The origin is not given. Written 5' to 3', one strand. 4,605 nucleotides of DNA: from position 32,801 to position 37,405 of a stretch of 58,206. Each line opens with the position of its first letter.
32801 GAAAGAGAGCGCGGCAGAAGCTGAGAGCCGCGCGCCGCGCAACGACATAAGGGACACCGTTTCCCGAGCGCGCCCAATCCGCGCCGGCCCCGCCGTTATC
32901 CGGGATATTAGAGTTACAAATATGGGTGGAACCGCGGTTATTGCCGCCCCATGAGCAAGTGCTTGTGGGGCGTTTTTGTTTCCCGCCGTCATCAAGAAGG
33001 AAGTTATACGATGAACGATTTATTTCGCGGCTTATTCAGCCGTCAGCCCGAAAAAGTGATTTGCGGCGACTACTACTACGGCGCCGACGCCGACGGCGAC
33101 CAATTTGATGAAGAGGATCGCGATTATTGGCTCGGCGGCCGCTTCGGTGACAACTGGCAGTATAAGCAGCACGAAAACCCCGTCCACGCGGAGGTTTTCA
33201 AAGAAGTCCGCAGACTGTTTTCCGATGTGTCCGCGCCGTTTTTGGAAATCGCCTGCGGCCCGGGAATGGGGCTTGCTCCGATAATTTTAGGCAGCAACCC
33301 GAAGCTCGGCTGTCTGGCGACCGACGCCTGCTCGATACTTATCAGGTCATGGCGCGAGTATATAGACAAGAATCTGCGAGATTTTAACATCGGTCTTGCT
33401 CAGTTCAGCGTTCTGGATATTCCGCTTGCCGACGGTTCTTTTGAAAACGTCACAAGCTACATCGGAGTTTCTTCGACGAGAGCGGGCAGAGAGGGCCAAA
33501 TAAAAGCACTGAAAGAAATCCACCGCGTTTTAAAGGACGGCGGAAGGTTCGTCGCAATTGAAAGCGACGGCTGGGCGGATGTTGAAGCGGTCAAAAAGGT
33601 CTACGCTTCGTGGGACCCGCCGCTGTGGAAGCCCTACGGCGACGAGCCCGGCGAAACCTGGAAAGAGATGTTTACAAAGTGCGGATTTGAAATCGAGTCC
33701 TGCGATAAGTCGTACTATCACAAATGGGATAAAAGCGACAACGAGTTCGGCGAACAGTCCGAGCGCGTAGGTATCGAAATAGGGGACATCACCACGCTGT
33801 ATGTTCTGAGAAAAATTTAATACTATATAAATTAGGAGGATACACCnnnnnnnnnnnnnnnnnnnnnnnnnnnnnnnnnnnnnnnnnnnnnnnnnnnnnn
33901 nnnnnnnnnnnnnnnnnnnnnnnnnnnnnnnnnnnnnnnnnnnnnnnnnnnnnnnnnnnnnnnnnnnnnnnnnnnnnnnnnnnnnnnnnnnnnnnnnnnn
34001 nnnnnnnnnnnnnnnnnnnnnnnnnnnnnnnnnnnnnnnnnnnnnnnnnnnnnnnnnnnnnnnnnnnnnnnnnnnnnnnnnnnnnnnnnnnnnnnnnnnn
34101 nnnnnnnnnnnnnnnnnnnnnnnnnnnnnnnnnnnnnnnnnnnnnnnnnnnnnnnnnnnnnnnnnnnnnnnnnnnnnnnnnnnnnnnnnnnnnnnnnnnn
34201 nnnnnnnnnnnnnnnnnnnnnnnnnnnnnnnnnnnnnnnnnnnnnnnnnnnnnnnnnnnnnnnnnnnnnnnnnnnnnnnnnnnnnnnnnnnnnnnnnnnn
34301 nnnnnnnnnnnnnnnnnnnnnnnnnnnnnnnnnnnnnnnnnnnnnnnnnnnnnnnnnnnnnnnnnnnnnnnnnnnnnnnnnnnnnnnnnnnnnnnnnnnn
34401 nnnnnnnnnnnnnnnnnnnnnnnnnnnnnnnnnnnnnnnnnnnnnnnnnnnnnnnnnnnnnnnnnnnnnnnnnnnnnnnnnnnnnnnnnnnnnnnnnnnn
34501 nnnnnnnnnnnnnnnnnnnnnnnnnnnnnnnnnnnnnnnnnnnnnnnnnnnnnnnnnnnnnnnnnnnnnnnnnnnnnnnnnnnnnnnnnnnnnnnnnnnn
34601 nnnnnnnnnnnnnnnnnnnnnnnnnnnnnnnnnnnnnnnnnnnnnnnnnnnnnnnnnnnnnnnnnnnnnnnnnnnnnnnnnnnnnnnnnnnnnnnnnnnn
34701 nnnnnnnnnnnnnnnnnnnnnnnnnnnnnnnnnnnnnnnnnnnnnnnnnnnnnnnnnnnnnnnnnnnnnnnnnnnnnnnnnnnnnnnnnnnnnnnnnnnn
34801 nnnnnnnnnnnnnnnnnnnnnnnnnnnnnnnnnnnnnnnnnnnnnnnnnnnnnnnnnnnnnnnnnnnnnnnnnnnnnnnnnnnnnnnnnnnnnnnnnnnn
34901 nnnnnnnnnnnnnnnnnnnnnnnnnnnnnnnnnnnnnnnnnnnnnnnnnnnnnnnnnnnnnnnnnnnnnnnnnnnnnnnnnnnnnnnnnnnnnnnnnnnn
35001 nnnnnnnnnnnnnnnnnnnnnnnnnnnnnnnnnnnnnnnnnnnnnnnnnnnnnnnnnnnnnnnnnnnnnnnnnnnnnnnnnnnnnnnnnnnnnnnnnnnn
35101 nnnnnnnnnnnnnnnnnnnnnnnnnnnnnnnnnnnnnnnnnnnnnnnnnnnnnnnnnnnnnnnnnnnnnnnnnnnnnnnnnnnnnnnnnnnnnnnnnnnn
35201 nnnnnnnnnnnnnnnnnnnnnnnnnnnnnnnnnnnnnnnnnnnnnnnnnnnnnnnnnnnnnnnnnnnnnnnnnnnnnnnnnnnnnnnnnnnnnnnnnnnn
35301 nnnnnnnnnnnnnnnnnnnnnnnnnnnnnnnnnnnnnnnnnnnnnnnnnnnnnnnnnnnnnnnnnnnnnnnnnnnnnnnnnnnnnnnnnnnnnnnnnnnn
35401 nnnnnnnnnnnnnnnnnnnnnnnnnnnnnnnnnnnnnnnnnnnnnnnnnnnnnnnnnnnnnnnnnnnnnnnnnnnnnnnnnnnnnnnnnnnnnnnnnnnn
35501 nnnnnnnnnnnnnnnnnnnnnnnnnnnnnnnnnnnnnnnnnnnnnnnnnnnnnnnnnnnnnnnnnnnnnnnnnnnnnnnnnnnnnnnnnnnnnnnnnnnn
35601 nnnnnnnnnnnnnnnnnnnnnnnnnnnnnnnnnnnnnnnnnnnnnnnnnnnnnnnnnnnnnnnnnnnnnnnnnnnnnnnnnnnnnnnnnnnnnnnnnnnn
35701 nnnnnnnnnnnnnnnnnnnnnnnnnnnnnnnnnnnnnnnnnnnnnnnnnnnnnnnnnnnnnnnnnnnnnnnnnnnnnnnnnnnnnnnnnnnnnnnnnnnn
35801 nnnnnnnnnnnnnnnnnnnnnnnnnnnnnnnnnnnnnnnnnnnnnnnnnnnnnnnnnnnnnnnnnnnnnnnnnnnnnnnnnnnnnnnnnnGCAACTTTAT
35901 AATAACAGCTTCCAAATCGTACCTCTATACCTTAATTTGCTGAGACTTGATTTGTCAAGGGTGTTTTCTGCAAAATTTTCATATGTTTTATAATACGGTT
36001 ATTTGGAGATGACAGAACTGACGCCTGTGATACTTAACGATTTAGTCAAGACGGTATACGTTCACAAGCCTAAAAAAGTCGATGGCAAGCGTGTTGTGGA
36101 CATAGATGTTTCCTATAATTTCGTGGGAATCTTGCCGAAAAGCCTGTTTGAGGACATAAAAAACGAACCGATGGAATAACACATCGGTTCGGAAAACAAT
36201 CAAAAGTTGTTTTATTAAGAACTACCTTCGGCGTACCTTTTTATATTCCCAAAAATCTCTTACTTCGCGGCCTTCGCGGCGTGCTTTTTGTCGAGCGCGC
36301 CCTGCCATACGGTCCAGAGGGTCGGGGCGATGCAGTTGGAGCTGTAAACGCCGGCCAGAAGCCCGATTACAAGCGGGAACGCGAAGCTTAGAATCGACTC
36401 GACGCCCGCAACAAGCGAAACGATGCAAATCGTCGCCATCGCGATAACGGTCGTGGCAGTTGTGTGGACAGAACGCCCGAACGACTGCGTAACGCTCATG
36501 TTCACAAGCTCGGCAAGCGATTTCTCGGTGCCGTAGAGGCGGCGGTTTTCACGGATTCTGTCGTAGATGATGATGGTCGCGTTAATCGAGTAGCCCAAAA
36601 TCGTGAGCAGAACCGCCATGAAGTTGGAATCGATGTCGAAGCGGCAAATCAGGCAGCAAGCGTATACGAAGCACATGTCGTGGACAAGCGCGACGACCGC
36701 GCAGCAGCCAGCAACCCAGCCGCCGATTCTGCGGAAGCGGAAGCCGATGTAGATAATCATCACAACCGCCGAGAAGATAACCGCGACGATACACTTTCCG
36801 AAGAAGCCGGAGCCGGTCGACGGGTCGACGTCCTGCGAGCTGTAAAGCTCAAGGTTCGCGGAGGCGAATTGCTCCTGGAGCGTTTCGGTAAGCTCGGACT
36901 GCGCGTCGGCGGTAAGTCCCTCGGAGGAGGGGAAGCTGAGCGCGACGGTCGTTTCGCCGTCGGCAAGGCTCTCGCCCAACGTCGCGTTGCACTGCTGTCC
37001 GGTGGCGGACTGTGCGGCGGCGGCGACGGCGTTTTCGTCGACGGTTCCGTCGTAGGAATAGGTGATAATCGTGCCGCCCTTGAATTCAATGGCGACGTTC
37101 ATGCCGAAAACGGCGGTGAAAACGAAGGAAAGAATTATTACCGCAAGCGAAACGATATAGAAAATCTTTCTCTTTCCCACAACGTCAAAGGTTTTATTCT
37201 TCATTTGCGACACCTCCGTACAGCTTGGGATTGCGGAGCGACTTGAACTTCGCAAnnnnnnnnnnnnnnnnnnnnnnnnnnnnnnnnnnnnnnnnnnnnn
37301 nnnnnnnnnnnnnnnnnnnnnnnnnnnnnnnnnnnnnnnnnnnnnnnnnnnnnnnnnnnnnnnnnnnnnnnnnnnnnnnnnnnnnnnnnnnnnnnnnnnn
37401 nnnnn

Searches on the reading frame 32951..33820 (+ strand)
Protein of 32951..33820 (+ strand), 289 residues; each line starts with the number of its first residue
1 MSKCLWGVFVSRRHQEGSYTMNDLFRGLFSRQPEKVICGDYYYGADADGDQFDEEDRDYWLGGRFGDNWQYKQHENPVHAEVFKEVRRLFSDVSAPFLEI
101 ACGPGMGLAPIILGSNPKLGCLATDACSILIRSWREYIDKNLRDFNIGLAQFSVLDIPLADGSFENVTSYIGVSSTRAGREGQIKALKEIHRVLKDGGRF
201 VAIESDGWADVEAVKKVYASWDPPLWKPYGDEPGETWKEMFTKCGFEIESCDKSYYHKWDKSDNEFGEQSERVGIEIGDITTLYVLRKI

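Call 8: search_protein_families(library=pfam, proteins=[window:32951-33820:+], max_evalue=0.001)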
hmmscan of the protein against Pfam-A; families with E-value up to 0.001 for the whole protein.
window:32951-33820:+ (289 aa): 4 families
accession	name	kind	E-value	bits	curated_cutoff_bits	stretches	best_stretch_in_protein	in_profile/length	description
PF08241.18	Methyltransf_11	-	4.7e-08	34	21.2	1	98-201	1-94/95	Methyltransferase domain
PF13649.12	Methyltransf_25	-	3e-07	31.5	27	1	98-198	2-97/97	Methyltransferase domain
PF01209.24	Ubie_methyltran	-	9.2e-06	25.6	20.1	1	123-221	77-169/233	ubiE/COQ5 methyltransferase family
PF13847.12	Methyltransf_31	-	0.00075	19.6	27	0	96-211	6-122/145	Methyltransferase domain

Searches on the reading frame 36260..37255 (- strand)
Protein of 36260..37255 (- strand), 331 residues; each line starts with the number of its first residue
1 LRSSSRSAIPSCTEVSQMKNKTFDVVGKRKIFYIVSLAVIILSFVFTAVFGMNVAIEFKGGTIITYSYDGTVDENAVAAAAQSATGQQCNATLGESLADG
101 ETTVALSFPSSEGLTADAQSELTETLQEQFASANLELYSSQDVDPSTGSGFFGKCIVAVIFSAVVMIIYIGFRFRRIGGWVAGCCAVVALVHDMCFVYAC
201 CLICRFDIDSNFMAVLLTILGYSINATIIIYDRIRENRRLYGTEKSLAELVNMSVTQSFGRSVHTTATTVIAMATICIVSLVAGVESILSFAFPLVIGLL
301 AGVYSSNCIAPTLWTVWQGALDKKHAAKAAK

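Call 45: search_protein_families(library=pfam, proteins=[window:36260-37255:-], max_evalue=0.0001)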
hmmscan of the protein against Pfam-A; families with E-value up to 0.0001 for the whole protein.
window:36260-37255:- (331 aa): 1 family
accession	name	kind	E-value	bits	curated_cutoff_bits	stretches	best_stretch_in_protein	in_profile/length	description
PF02355.23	SecD_SecF_C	-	1e-44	152.6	20.5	1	128-318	7-187/189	Protein export membrane protein SecD/SecF, C-terminal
